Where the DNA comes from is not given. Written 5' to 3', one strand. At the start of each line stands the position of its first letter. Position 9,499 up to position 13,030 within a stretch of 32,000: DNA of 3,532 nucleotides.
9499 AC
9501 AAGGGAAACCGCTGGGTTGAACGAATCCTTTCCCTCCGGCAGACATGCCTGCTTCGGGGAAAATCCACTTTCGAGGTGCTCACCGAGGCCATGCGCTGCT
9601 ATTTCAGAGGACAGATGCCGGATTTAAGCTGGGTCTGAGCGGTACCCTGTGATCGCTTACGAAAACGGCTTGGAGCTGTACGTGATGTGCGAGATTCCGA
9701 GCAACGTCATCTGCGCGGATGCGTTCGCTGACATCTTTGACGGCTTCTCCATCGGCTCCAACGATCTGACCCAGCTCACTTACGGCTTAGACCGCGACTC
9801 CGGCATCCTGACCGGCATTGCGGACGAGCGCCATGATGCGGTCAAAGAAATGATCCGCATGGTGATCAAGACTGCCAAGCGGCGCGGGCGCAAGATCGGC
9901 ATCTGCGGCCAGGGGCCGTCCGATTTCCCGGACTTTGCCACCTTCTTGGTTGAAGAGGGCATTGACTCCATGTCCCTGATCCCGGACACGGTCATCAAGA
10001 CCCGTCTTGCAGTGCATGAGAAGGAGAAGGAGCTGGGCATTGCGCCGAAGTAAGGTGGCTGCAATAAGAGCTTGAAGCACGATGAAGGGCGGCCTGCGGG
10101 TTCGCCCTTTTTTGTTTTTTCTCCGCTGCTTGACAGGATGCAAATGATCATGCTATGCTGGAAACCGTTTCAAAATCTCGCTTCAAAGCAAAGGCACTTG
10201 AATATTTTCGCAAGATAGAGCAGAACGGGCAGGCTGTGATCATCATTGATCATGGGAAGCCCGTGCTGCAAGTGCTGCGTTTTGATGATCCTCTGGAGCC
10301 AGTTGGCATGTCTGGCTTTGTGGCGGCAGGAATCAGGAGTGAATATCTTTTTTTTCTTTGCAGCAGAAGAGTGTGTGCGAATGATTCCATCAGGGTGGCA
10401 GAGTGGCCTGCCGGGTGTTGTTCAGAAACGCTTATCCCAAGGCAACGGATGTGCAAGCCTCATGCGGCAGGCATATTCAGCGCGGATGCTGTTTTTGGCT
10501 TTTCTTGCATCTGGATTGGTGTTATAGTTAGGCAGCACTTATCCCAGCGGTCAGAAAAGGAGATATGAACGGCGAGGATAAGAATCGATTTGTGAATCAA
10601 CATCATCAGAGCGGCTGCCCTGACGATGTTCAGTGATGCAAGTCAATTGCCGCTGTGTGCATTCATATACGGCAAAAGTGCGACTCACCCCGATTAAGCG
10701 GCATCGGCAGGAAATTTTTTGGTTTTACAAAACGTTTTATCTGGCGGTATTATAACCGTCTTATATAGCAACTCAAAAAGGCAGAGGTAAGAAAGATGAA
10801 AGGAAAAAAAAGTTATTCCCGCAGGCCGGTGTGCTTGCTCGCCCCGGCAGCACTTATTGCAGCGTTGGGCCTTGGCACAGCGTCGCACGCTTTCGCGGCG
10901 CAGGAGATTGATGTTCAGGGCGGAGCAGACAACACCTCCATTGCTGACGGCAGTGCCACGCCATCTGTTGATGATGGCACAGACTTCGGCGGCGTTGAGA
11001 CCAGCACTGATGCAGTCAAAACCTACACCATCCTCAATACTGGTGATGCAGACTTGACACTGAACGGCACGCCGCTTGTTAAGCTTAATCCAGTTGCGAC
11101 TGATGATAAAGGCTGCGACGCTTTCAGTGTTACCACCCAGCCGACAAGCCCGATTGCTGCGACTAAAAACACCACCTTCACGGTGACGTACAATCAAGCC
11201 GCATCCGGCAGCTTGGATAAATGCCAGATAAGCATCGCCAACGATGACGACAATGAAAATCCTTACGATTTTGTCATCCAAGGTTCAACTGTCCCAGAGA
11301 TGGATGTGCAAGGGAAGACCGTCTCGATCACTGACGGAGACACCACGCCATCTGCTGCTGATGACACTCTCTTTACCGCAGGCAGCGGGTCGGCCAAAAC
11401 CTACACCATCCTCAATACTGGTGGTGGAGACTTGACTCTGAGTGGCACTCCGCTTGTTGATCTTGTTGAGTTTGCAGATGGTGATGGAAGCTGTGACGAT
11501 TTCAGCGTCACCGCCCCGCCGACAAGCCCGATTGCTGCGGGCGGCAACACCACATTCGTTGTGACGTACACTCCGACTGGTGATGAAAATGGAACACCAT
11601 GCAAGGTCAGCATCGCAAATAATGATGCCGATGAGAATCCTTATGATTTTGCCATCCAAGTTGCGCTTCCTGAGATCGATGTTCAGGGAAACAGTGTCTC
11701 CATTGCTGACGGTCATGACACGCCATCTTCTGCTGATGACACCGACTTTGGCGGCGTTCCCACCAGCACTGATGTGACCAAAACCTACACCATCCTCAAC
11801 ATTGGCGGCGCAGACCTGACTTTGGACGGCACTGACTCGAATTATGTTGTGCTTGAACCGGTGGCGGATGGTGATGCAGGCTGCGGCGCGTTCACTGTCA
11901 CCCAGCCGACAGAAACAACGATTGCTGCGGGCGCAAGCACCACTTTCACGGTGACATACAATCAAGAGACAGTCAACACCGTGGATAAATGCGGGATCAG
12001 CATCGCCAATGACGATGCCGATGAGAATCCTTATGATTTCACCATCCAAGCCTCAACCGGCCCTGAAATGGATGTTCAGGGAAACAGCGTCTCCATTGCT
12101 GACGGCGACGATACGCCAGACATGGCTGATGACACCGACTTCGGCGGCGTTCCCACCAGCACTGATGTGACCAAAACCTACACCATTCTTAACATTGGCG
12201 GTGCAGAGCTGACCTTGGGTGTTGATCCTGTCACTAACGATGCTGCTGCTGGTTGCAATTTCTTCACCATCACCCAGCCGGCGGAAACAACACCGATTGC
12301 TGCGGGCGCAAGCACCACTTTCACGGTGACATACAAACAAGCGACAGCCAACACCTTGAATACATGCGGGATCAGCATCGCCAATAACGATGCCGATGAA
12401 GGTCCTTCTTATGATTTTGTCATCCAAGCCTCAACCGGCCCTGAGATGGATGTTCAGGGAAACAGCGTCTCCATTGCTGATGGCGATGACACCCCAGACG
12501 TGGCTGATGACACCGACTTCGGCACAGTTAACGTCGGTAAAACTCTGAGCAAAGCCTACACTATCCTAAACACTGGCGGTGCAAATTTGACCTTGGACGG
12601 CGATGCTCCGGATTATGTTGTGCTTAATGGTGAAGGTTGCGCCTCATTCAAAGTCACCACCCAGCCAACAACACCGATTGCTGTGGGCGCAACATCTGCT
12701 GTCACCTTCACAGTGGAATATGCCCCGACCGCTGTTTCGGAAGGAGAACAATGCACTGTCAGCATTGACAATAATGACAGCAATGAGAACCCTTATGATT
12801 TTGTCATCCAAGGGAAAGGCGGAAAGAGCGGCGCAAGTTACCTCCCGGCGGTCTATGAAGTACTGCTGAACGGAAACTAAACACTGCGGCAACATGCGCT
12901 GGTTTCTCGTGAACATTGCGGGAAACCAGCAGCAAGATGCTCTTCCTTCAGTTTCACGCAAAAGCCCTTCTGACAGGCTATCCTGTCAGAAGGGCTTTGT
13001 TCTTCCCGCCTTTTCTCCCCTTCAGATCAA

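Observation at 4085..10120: Three non-identical copies of the ppsA 3' end: footprint of serial integration at a ppsA-3' hotspot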

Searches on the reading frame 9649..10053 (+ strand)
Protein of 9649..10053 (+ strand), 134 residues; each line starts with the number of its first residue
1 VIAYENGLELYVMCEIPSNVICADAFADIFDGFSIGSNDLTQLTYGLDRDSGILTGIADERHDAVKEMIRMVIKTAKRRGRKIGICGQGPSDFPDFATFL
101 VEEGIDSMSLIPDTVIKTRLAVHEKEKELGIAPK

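Call 22: find_encoding_contigs(protein=window:9649-10053:+, flank=10000, max_places=10)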
Protein window:9649-10053:+ (134 aa): no gene with exactly this product is on record in the collection.

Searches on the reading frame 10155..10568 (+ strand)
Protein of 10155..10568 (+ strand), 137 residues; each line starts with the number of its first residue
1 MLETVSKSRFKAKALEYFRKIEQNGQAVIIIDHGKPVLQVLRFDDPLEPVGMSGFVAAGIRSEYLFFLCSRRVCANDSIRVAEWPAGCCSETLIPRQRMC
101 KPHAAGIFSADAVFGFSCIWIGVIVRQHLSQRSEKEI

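Call 10: search_protein_families(library=pfam, proteins=[window:10155-10568:+], max_evalue=0.01)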
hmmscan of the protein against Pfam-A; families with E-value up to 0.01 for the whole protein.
window:10155-10568:+ (137 aa): 1 family
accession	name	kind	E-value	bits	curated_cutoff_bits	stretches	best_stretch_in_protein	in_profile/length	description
PF02604.26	PhdYeFM_antitox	-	0.0013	18.9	29.8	1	4-45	3-44/74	Antitoxin Phd_YefM, type II toxin-antitoxin system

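Call 11: search_protein_families(library=padloc, proteins=[window:10155-10568:+], max_evalue=0.01)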
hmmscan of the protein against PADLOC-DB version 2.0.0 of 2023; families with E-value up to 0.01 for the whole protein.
window:10155-10568:+ (137 aa): 0 families

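Call 29: find_encoding_contigs(protein=window:10155-10568:+, flank=10000, max_places=10)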
Protein window:10155-10568:+ (137 aa): 1 contig read that carries it; 1 place shown.
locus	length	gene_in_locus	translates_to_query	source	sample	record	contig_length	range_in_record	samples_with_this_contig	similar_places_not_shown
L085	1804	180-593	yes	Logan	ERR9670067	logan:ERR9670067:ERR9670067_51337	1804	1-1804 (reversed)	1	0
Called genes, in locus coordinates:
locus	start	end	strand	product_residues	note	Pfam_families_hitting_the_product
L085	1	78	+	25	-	?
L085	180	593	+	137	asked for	-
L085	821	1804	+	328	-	?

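Call 32: search_protein_families(library=ncbifam, proteins=[window:10155-10568:+], max_evalue=0.01)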
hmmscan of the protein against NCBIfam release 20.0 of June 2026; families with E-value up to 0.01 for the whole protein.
window:10155-10568:+ (137 aa): 0 families

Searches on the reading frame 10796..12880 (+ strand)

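Call 10: search_protein_families(library=pfam, proteins=[window:10796-12880:+], max_evalue=0.01)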
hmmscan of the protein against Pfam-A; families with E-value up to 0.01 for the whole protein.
window:10796-12880:+ (694 aa): 6 families
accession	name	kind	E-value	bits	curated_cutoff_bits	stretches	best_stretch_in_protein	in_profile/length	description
PF22544.2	HYDIN_VesB_CFA65-like_Ig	-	3.1e-29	101.6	25.5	4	314-418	8-98/100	HYDIN/CFA65/VesB-like, Ig-like domain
PF07610.17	DUF1573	-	2.4e-19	69.6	26.1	1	446-533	7-86/98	Protein of unknown function (DUF1573)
PF22073.2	Cep192_D4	-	1e-07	32.5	35.5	0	574-675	12-111/112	Cep192 domain 4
PF15780.11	ASH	-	4.5e-06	27.2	27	0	574-652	15-84/98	Abnormal spindle-like microcephaly-assoc'd, ASPM-SPD-2-Hydin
PF00630.25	Filamin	-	0.0039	18.4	26.9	0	121-282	18-91/93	Filamin/ABP280 repeat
PF24946.1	Fn3_Dep-1_4th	-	0.0042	17.5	27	0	127-154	19-48/100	Dep-1 fourth Fn3-like domain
